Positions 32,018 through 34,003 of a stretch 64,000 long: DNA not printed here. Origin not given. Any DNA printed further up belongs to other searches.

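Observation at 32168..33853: Second, divergent membrane-anchored DPPI paralog 27 kb away on the opposite strand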

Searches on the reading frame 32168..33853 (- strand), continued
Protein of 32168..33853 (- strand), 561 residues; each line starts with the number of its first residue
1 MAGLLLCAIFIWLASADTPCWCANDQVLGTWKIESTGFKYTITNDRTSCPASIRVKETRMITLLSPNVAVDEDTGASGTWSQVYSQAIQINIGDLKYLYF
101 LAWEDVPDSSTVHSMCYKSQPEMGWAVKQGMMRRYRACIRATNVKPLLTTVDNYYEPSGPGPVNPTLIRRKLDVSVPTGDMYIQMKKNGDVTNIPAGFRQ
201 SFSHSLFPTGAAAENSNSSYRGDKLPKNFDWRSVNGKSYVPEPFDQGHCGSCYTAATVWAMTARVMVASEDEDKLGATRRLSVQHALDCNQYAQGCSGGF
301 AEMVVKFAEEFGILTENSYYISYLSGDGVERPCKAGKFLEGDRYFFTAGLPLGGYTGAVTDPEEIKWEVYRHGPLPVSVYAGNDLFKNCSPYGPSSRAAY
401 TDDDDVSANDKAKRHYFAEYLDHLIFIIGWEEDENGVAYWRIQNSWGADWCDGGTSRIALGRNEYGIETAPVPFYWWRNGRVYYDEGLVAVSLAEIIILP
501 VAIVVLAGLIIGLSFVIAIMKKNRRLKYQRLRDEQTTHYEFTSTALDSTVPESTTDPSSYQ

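Call 46: list_cluster_members(proteins=[P0139, P0140, P0141, P0142, P0143, P0147, P0148, P0168, P0210, P0003])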
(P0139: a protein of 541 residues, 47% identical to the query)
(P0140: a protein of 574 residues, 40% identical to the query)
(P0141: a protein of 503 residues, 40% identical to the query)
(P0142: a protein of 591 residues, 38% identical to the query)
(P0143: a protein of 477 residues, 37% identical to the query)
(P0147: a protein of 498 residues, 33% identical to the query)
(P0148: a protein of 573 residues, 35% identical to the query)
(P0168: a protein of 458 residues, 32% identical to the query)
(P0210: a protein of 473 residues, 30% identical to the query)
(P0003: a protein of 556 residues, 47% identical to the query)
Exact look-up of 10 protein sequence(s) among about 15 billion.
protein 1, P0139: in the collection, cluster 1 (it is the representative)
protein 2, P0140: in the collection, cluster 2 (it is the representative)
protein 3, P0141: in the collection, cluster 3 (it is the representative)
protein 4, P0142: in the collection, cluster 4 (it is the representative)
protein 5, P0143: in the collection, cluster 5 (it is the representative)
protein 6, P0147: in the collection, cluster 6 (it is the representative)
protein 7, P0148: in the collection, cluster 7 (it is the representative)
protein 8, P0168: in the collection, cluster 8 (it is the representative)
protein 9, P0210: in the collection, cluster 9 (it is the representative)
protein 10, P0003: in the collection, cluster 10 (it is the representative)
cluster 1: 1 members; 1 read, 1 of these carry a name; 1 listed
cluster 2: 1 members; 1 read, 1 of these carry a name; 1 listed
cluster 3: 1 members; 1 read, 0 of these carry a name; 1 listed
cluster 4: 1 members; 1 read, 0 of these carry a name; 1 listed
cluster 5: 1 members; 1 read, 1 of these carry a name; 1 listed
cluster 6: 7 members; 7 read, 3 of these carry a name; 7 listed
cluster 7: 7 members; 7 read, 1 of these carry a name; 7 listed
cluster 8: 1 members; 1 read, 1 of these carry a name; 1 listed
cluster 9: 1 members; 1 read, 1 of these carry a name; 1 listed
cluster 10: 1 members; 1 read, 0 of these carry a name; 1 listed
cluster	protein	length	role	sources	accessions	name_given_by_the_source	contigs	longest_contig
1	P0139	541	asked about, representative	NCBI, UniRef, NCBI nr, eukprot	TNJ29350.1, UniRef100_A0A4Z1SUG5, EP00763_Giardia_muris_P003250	Dipeptidyl-peptidase I [Giardia muris] | Dipeptidyl peptidase 1 n=1 Tax=Giardia muris TaxID=5742 RepID=A0A4Z1SUG5_GIAMU | TNJ29350.1 Dipeptidyl-peptidase I [Giardia muris]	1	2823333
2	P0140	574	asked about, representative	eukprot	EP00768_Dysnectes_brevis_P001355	gnl/Dysnectes_brevis/1336_a1500_1680.p1 ...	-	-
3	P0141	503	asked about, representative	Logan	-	-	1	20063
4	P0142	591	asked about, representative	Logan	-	-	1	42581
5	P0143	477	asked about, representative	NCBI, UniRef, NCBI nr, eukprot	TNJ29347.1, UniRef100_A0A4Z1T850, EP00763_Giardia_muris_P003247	Dipeptidyl-peptidase I [Giardia muris] | Dipeptidyl-peptidase I n=1 Tax=Giardia muris TaxID=5742 RepID=A0A4Z1T850_GIAMU | TNJ29347.1 Dipeptidyl-peptidase I [Giardia muris]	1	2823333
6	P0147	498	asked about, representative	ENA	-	-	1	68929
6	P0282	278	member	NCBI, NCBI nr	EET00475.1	Dipeptidyl-peptidase I precursor [Giardia duodenalis ATCC 50581] | Dipeptidyl-peptidase I precursor [Giardia intestinalis ATCC 50581]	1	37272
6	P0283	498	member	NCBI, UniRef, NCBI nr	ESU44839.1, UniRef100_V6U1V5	Dipeptidyl-peptidase I precursor [Giardia duodenalis] | Dipeptidyl-peptidase I n=2 Tax=Giardia intestinalis TaxID=5741 RepID=V6U1V5_GIAIN | Dipeptidyl-peptidase I precursor [Giardia intestinalis]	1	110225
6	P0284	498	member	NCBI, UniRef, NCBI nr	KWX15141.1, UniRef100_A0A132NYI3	Dipeptidyl-peptidase I precursor [Giardia duodenalis assemblage B] | Dipeptidyl-peptidase I n=1 Tax=Giardia duodenalis assemblage B TaxID=1394984 ... | Dipeptidyl-peptidase I precursor [Giardia intestinalis assemblage B]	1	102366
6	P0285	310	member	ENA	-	-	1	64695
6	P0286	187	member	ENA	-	-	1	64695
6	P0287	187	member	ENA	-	-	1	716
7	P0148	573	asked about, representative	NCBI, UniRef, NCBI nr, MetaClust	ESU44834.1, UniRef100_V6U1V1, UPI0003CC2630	Dipeptidyl-peptidase I precursor [Giardia duodenalis] | Dipeptidyl-peptidase I n=1 Tax=Giardia intestinalis TaxID=5741 RepID=V6U1V1_GIAIN | Dipeptidyl-peptidase I precursor [Giardia intestinalis]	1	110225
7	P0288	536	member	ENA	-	-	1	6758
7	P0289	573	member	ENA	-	-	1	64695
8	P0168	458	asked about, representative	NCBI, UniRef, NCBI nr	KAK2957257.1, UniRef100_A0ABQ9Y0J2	putative Dipeptidyl peptidase 1 [Blattamonas nauphoetae] | Dipeptidyl peptidase 1 n=1 Tax=Blattamonas nauphoetae TaxID=2049346 RepID=A0ABQ9Y0J2_9EUKA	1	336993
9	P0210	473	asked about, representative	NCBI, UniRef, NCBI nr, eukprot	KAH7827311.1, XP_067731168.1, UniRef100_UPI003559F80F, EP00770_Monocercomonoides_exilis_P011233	putative dipeptidyl peptidase 1 [Monocercomonoides exilis] | putative dipeptidyl peptidase 1 n=1 Tax=Monocercomonoides exilis TaxID=2049356 ... | MONOS_11179.1-p1 / transcript=MONOS_11179.1 / gene=MONOS_11179 / ...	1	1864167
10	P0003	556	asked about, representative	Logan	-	-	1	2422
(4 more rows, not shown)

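Call 61: predict_structure(alignment_id=A1)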
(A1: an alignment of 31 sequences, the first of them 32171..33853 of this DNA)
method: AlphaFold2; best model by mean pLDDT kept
length: 561 residues; sequences in the alignment: 31
mean_pLDDT: 71.7   pTM: 0.71
mean pLDDT of the five models: 71.7, 71.4, 70.8, 68.6, 68.4
residues with pLDDT >= 90: 139; 70-90: 213; 50-70: 69; < 50: 140
segments of 3 or more residues with pLDDT < 50: 10-16, 159-182, 190-222, 394-419, 482-491, 524-561
pLDDT, mean of each block of 10 residues (from residue 1): 55 53 87 91 83 94 89 93 88 92 86 92 87 78 92 69 37 38 50 35 33 38 73 91 81 89 91 80 90 73 90 89 68 82 87 74 85 88 66 42 41 38 87 82 90 86 62 82 46 67 90 86 50 37 39 39 34
secondary structure, 60 per line:
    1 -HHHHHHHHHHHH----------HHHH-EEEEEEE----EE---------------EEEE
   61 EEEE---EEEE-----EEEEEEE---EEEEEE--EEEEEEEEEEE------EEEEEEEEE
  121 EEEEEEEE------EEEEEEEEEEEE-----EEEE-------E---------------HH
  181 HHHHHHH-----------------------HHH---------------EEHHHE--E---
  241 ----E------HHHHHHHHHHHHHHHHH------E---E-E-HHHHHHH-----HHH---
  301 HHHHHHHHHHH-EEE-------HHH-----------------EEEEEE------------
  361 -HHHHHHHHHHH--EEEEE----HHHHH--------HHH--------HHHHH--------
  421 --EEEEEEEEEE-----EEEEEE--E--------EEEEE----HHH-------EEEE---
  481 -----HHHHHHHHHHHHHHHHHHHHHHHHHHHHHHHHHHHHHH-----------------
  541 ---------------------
elements in order: H2-13 H24-27 E29-35 E57-64 E68-71 E77-83 E87-92 E95-105 E112-128 E135-146 E152-155 H179-187 H252-268 H283-289 H301-311 E313-315 E343-348 H362-372 E375-379 H384-388 H408-412 E423-432 E438-443 E455-459 E474-477 H486-523
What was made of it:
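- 33806..33853 (-): Signal peptide, aa 1-16 (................). The predicted cleavage ASA|D would expose Asp17 as residue 1 of the mature exclusion domain. The model shows a helix at aa 2-13 (call 61).
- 33182..33427 (-): Inter-domain linker, aa 143-224, in the position of the excised activation peptide of mammalian DPPI. pLDDT is below 50 over aa 159-222 (call 61).
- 32294..32386 (-): Single transmembrane helix: hydrophobic run aa 488-520, core 496-520. Helix at 486-523 in the model (call 61).
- Closest known: Mammalian dipeptidyl peptidase I / cathepsin C. Different: It also has an extra acidic loop at aa 394-419 (low pLDDT, call 61).
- Checked: The AlphaFold2 model has a helix at 486-523 (call 61).
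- The linker at aa 159-222 and residues 482-491 just before the helix are low-confidence, probably flexible segments (call 61).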

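Call 63: fold_search(model_id=the predicted structure, library=pdb)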
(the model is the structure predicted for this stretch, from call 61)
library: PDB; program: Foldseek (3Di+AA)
matches with E <= 10: 722; with E <= 0.001: 302
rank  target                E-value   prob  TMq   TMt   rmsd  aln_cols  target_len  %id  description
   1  1jqp                  2.3e-28  1.00  0.56  0.88   5.1       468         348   23  dipeptidyl peptidase I (cathepsin C), a tetrameric cysteine protease of the papain family (released 2002-10-18)
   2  3pdf_A                1.5e-26  1.00  0.56  0.87   3.8       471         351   22  Discovery of Novel Cyanamide-Based Inhibitors of Cathepsin C (released 2011-10-26)
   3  4oem_A                1.8e-17  1.00  0.42  0.82   3.4       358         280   22  Crystal structure of Cathepsin C in complex with dipeptide substrates (released 2015-03-25)
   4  4oel_A                3.1e-17  1.00  0.40  0.78   4.3       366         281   22  Crystal structure of Cathepsin C in complex with dipeptide substrates (released 2015-03-25)
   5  8iui_A                1.6e-15  1.00  0.32  0.79   5.2       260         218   27  Crystal structure of silkworm fibroinase complexed with E-64 (released 2024-04-03)
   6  1u9w                  3.5e-14  1.00  0.33  0.82   5.4       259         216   24  Crystal Structure of the Cysteine Protease Human Cathepsin K in Complex with the Covalent Inhibitor NVP-ABI491 (released 2005-08-11)
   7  1mem                  3.9e-14  1.00  0.33  0.81   5.5       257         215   23  Crystal structure of Cathepsin K complexed with a potent vinyl sulfone inhibitor (released 1998-01-14)
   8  1npz_A                3.9e-14  1.00  0.33  0.79   4.1       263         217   24  Crystal structures of Cathepsin S inhibitor complexes (released 2003-04-15)
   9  1ms6                  3.9e-14  1.00  0.32  0.79   4.5       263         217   25  Dipeptide Nitrile Inhibitor Bound to Cathepsin S. (released 2003-04-22)
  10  7qgw_A                4.4e-14  1.00  0.32  0.77   5.0       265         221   26  Sulfonated Calpeptin is a promising drug candidate against SARS-CoV-2 infections (released 2022-12-21)
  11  2fq9_A                5.2e-14  1.00  0.33  0.79   4.4       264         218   25  Cathepsin S with nitrile inhibitor (released 2006-03-21)
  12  1fh0_A                5.2e-14  1.00  0.32  0.77   4.9       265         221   26  CRYSTAL STRUCTURE OF HUMAN CATHEPSIN V COMPLEXED WITH AN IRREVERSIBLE VINYL SULFONE INHIBITOR (released 2001-07-30)
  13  5jt8_B                5.2e-14  1.00  0.33  0.57   5.2       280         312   24  Structural basis for the limited antibody cross reactivity between the mite allergens Blo t 1 and Der p 1 (released 2017-05-24)
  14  7qkc_C                5.5e-14  1.00  0.32  0.79   5.0       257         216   25  Crystal structure of human Cathepsin L after incubation with Sulfo-Calpeptin (released 2022-12-28)
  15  5qce_B                5.8e-14  1.00  0.32  0.76   4.8       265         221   23  Crystal structure of human Cathepsin-S with bound ligand (released 2017-12-20)
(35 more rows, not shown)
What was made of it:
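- On Dipeptidyl peptidase I / cathepsin C (MEROPS C1 family; Pfam CathepsinC_exc + Peptidase_C1): The Foldseek top hits, 1jqp and 3pdf, cover both domains (call 63).
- Fold: the AlphaFold2 model (pTM 0.71) matches 1jqp and 3pdf with target-normalised TM-scores of 0.88 and 0.87 (calls 61, 63).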

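Call 69: find_encoding_contigs(protein=P0139, flank=10000, max_places=1)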
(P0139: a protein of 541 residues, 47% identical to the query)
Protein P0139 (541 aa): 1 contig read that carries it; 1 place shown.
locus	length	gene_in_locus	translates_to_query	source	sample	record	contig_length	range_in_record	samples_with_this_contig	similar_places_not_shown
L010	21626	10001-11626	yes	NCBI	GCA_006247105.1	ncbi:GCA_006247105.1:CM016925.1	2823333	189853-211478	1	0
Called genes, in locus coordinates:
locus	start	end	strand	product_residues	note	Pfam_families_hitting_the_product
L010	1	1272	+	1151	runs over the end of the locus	-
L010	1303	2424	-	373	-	PF22675:KH-I_KHDC4-BBP (weak)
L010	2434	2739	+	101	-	-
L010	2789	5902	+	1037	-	-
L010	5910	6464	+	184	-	-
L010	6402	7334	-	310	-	PF00023:Ank (faint), PF12796:Ank_2, PF13606:Ank_3 (faint), PF13637:Ank_4 (faint), PF13857:Ank_5 (faint), PF12796:Ank_2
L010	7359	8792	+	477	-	PF08773:CathepsinC_exc, PF00112:Peptidase_C1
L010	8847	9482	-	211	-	-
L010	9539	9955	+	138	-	-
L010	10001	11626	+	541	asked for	PF08773:CathepsinC_exc, PF00112:Peptidase_C1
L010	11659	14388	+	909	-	PF00069:Pkinase, PF07714:PK_Tyr_Ser-Thr, PF00023:Ank (faint), PF12796:Ank_2 (weak), PF12796:Ank_2, PF13637:Ank_4 (weak), PF12796:Ank_2, PF13637:Ank_4 (weak), +2 more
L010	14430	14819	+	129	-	-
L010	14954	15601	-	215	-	-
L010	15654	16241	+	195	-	-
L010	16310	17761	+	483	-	PF04981:NMD3, PF21193:NMD_SH3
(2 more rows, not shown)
